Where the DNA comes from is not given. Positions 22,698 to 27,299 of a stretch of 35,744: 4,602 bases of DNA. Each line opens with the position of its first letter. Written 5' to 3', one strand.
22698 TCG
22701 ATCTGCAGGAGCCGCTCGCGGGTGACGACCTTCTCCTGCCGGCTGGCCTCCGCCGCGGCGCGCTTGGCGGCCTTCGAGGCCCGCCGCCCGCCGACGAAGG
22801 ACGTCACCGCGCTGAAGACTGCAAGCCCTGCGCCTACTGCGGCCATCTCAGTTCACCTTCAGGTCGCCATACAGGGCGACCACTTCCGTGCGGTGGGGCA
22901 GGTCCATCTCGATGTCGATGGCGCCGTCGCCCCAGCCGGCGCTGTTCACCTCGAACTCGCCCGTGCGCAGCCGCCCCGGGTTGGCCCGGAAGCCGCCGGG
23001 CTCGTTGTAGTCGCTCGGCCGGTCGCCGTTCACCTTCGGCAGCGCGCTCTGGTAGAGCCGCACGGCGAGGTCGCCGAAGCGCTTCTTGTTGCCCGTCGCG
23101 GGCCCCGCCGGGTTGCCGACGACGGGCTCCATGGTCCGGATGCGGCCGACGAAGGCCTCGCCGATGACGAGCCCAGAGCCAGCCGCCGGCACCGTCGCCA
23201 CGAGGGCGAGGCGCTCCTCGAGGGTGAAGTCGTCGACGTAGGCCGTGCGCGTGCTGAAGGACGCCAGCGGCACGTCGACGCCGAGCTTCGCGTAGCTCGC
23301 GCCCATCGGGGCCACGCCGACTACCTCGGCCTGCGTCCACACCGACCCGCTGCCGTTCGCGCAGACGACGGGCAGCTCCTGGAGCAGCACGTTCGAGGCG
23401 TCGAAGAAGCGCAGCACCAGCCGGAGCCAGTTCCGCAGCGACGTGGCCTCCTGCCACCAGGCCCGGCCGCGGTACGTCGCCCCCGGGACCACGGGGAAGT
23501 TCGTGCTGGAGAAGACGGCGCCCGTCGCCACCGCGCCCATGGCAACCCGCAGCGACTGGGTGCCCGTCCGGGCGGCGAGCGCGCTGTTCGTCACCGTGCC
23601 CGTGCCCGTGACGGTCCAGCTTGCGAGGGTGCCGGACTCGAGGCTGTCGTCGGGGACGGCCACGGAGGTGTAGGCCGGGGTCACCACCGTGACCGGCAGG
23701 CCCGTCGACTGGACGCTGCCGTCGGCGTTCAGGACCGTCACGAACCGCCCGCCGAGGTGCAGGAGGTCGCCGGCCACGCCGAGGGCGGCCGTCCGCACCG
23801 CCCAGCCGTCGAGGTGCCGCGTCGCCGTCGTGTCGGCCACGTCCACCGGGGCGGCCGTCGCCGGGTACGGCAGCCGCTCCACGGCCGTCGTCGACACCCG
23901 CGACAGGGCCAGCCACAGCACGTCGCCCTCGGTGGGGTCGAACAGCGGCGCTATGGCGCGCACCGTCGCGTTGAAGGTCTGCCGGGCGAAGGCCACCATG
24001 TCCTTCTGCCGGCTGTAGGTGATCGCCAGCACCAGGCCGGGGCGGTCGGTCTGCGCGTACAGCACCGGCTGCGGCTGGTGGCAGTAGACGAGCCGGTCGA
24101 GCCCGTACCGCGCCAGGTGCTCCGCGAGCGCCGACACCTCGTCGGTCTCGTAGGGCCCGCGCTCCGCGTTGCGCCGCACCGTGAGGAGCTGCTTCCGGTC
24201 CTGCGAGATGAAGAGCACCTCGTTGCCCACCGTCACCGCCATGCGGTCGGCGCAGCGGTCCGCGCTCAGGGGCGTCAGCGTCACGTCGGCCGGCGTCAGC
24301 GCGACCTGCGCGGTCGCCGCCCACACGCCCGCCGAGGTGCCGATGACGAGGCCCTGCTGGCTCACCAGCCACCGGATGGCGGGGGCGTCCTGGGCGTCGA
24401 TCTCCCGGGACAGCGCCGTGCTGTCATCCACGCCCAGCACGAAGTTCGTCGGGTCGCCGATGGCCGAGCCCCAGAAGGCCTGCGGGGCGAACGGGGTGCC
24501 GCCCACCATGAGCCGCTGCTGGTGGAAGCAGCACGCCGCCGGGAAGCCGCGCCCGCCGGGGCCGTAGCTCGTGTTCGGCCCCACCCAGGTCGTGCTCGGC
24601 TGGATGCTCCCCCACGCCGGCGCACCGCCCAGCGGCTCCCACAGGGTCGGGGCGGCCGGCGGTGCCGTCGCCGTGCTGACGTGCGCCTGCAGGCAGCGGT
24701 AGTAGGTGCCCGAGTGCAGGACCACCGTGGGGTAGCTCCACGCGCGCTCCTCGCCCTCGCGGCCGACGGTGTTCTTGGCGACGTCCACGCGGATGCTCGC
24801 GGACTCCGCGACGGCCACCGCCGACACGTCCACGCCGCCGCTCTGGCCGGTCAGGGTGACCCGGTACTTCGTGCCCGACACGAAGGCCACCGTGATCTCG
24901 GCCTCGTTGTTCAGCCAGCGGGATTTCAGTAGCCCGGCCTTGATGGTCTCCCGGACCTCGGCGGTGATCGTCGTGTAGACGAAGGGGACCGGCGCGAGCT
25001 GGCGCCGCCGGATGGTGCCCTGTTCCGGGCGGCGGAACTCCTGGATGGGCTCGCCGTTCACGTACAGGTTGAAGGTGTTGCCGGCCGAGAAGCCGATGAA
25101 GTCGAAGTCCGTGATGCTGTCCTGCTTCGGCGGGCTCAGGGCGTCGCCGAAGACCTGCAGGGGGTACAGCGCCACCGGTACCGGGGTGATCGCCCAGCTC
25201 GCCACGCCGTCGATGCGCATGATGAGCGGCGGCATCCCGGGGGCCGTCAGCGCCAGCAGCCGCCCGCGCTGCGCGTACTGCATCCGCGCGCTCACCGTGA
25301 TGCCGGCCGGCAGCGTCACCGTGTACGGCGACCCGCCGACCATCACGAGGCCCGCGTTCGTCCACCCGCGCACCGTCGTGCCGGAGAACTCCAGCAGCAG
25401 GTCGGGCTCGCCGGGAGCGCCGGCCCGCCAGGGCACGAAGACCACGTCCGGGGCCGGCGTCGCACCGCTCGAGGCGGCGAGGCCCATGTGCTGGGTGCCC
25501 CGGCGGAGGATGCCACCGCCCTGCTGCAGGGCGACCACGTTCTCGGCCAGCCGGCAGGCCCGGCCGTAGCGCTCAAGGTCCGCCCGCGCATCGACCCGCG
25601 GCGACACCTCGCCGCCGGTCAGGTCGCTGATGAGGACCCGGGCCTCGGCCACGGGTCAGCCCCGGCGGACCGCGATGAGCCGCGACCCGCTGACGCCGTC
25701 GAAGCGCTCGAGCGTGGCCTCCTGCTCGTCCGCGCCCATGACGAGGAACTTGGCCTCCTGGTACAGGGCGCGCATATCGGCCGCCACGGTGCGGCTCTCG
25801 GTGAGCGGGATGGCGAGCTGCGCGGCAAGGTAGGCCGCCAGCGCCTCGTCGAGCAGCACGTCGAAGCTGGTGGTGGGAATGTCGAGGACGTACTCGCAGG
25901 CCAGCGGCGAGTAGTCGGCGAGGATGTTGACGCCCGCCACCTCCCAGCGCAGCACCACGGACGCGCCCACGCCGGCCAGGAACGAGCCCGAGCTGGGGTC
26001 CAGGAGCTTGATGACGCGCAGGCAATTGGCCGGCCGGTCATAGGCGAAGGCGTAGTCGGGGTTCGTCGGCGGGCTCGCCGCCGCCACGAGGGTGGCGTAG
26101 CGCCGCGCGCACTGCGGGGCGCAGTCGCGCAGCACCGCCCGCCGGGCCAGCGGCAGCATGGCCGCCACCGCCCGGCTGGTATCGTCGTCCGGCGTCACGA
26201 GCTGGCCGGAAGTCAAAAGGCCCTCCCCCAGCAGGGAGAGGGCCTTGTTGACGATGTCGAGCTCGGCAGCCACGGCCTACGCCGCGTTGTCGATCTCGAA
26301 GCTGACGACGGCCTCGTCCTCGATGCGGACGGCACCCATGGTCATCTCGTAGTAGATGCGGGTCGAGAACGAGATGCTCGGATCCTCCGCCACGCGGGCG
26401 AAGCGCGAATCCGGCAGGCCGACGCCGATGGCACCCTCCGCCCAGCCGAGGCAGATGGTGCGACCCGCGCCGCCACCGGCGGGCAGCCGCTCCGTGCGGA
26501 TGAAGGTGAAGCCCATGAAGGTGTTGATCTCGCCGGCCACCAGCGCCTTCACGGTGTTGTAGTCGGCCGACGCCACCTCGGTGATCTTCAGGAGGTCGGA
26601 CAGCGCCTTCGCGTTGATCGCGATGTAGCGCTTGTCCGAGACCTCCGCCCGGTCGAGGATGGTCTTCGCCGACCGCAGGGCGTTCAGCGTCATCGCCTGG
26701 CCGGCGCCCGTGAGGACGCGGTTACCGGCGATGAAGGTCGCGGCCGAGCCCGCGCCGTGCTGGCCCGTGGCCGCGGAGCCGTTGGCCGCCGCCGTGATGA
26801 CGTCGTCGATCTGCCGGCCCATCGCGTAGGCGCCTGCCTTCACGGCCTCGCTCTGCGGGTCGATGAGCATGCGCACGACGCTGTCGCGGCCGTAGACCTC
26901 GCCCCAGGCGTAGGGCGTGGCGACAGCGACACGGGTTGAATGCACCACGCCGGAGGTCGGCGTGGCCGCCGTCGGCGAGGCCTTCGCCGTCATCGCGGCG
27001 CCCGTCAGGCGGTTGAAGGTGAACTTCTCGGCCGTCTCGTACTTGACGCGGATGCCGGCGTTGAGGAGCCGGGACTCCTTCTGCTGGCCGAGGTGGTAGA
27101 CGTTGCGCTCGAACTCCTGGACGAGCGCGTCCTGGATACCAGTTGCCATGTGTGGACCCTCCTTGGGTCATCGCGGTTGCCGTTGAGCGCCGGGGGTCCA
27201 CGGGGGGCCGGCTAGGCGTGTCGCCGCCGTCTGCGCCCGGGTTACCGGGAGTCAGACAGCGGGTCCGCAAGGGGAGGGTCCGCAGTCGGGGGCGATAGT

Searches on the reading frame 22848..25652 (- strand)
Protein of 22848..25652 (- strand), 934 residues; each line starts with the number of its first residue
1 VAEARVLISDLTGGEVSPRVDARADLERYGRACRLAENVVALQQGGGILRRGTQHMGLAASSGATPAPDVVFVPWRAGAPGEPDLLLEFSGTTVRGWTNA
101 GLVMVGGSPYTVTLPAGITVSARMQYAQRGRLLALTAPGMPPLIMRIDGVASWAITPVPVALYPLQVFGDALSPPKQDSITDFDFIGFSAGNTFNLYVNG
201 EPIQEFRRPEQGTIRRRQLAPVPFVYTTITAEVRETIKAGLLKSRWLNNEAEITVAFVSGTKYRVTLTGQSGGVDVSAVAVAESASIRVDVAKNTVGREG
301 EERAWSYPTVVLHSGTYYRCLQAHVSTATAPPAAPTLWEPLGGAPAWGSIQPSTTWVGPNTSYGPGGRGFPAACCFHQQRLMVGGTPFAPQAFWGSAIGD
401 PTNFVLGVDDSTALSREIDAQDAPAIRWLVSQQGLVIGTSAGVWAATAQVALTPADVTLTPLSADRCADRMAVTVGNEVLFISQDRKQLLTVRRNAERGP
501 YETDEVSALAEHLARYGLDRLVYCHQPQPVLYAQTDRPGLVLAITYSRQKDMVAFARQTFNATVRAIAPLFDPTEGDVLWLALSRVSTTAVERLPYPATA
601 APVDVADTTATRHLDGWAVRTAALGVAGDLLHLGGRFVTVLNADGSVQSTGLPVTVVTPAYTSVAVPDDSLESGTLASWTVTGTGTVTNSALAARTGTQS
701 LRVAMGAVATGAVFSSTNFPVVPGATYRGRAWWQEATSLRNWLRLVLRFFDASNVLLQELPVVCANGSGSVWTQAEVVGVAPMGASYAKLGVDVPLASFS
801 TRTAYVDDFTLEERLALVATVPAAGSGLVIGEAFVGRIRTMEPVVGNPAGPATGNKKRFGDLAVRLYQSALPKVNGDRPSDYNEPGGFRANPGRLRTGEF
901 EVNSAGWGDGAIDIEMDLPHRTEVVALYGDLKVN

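Call 21: search_protein_families(library=phrogs, proteins=[window:22848-25652:-], max_evalue=0.00001)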
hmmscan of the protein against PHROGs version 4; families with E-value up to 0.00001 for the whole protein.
window:22848-25652:- (934 aa): 3 families
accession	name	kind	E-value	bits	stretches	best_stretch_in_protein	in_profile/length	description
phrog_376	-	tail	9.8e-77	259.9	1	1-649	1-581/712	tail protein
phrog_15566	-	tail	5e-21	75.8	1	366-575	43-256/552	tail protein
phrog_20269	-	unknown function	7.3e-09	36.1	1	9-158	8-153/374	-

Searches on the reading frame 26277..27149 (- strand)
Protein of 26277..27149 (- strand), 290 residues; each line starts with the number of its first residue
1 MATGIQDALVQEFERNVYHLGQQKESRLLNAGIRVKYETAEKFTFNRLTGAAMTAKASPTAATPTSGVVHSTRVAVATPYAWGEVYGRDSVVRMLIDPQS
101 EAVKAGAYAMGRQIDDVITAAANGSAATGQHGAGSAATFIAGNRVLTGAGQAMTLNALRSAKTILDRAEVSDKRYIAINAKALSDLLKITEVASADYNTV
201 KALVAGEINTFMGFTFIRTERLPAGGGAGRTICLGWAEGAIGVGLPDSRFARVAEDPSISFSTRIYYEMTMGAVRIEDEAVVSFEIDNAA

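Call 22: search_protein_families(library=phrogs, proteins=[window:26277-27149:-], max_evalue=0.00001)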
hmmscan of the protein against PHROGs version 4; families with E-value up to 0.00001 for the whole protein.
window:26277-27149:- (290 aa): 3 families
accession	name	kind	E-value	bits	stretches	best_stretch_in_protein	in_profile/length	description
phrog_3437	-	head and packaging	2.1e-62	212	1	2-288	4-293/294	major head protein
phrog_267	-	head and packaging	1.6e-12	48.3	1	97-245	129-285/410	major head protein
phrog_544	-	head and packaging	2.6e-06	28.1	1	96-289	102-276/282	major head protein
